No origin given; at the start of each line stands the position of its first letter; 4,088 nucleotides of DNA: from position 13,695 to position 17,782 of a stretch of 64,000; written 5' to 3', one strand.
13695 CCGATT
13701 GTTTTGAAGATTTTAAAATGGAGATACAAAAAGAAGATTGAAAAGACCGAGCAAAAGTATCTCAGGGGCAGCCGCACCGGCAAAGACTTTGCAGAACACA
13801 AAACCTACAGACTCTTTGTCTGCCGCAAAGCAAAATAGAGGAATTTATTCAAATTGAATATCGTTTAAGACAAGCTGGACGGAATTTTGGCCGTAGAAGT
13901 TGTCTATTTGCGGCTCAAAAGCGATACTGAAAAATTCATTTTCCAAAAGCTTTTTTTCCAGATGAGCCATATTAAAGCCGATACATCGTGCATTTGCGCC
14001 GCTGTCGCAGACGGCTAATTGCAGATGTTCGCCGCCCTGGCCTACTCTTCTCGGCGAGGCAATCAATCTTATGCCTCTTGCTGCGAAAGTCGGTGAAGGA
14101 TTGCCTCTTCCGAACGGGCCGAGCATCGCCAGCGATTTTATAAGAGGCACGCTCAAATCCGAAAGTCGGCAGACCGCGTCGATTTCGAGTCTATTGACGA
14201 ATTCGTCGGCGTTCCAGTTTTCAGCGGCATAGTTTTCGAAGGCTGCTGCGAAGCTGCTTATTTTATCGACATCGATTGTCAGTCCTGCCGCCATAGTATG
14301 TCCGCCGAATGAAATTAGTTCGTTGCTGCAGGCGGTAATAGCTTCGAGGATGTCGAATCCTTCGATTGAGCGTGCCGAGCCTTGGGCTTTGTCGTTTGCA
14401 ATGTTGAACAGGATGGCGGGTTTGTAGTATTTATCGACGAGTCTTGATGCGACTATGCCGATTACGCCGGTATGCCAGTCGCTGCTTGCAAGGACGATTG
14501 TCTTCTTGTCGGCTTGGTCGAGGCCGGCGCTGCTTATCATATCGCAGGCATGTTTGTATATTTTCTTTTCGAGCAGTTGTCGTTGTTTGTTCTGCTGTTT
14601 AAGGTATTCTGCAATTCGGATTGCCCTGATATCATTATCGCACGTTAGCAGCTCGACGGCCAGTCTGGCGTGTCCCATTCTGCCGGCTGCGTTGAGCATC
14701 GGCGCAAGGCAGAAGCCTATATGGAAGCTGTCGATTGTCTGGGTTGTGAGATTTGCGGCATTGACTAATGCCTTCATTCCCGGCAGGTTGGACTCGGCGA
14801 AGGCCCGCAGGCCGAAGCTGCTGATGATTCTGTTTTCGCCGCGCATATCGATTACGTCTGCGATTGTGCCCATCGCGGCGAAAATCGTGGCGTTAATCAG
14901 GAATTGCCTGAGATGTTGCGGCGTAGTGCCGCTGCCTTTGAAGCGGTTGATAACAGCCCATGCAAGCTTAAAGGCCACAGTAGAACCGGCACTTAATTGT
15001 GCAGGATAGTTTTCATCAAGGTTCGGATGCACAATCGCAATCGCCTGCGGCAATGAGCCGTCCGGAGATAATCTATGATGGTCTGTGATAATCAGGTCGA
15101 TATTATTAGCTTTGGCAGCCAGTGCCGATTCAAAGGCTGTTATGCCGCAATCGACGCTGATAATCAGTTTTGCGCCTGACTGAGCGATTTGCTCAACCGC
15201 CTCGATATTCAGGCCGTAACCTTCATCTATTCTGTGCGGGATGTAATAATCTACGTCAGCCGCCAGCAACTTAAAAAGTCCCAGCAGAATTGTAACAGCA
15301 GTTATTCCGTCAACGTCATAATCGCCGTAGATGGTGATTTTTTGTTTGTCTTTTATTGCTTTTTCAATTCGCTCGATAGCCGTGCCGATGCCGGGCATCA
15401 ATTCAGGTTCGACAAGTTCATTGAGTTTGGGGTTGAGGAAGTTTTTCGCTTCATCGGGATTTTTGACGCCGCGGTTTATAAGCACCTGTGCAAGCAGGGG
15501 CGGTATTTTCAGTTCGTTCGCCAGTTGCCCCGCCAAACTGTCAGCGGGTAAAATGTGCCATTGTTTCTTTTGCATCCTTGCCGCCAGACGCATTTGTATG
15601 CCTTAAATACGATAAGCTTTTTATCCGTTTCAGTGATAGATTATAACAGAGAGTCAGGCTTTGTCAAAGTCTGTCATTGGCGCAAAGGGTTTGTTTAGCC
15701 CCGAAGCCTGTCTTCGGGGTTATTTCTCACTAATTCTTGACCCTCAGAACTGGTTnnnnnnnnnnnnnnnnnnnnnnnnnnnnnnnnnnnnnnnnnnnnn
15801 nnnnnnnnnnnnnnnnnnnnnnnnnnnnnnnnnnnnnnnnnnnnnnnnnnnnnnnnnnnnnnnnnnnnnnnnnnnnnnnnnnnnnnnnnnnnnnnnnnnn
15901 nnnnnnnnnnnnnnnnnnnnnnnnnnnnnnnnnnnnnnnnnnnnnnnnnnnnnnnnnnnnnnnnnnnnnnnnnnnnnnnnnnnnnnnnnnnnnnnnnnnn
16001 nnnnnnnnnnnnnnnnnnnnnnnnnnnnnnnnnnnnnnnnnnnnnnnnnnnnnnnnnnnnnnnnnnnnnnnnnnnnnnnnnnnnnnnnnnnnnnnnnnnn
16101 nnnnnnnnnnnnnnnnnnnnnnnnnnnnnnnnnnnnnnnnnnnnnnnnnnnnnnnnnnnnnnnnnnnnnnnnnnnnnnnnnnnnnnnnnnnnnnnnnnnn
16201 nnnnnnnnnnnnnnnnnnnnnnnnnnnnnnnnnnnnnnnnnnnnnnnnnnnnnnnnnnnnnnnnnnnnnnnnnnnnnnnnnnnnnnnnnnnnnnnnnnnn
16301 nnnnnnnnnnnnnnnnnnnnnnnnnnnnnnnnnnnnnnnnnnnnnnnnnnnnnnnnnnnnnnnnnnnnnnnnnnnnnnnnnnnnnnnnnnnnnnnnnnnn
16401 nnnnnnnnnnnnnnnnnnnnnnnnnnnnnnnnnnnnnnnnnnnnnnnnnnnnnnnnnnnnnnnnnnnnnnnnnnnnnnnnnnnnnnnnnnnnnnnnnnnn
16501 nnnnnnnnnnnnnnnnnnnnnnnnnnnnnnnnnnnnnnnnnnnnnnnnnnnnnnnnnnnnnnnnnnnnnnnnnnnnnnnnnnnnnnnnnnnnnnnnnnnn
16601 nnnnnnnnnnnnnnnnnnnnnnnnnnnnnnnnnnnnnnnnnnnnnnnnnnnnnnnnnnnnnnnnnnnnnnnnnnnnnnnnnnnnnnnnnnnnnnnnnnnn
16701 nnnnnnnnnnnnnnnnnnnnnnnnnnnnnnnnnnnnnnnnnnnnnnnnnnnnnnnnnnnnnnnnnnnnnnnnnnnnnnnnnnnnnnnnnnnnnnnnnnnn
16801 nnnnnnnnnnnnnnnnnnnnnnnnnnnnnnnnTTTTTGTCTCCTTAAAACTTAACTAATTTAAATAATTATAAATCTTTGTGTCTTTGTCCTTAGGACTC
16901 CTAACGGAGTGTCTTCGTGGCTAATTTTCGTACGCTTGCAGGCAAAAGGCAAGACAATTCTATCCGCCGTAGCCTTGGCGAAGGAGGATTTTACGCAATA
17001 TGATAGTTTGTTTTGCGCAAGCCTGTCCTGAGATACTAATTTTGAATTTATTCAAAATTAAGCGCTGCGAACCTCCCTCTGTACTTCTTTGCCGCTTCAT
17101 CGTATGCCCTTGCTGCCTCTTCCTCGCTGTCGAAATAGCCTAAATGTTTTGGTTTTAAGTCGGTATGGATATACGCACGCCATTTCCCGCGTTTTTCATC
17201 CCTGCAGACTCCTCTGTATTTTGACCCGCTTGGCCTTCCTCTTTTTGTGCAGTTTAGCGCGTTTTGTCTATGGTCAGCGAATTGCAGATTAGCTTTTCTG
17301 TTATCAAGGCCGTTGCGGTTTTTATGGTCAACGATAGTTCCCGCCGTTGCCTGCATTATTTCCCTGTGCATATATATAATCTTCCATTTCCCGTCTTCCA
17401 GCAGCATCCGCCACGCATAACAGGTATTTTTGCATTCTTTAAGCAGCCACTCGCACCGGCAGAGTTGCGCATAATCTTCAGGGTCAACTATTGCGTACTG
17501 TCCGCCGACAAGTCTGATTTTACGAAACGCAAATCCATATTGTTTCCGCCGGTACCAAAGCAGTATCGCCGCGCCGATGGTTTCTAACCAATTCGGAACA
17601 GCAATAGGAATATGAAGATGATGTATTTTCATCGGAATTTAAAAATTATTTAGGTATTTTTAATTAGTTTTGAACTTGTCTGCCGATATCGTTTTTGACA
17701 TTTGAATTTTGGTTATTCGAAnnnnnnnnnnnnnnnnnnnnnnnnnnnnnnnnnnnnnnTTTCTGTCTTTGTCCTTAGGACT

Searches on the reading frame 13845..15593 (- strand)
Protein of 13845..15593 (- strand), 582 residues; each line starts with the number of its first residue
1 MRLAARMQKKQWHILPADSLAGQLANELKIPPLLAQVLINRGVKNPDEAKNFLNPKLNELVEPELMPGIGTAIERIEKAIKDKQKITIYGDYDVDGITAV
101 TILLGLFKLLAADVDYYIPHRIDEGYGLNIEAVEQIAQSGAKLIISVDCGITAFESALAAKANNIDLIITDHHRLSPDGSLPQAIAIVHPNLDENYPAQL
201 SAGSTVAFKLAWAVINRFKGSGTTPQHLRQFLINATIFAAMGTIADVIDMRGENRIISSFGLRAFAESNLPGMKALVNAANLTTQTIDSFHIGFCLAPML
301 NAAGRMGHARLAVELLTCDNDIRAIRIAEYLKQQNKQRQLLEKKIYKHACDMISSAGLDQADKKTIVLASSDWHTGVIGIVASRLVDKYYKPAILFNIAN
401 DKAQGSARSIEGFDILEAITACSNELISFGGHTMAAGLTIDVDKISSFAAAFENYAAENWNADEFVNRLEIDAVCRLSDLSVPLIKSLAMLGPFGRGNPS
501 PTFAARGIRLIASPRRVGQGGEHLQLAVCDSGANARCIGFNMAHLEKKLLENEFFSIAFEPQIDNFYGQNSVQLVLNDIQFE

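Call 28: search_protein_families(library=pfam, proteins=[window:13845-15593:-], max_evalue=0.001)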
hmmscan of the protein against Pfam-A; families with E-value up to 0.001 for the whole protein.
window:13845-15593:- (582 aa): 3 families
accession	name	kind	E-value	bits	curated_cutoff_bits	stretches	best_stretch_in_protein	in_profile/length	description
PF17768.7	RecJ_OB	-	3.1e-26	92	27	1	471-578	1-107/107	RecJ OB domain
PF01368.27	DHH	-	3.8e-23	82.5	28.1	1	85-216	1-104/125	DHH family, N-terminal domain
PF02272.25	DHHA1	-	1.2e-15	58.3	25.9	1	364-457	3-101/102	DHHA1 domain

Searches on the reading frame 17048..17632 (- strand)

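Call 6: search_protein_families(library=pfam, proteins=[window:17048-17632:-], max_evalue=1)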
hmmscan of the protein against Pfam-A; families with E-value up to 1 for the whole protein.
window:17048-17632:- (194 aa): 2 families
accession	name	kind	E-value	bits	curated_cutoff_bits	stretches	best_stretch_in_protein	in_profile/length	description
PF00847.26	AP2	-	1.1e-11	45.3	33.3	1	137-186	1-53/54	AP2 domain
PF13392.12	HNH_3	-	1.3e-05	25.1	24.8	1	98-125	18-45/46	HNH endonuclease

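Call 7: search_protein_families(library=padloc, proteins=[window:17048-17632:-], max_evalue=1)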
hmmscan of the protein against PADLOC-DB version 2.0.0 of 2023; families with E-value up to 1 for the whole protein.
window:17048-17632:- (194 aa): 1 family
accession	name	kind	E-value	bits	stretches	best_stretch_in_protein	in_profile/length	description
PDLC03687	HEase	-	0.00017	19.6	1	45-142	12-115/178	homing endonuclease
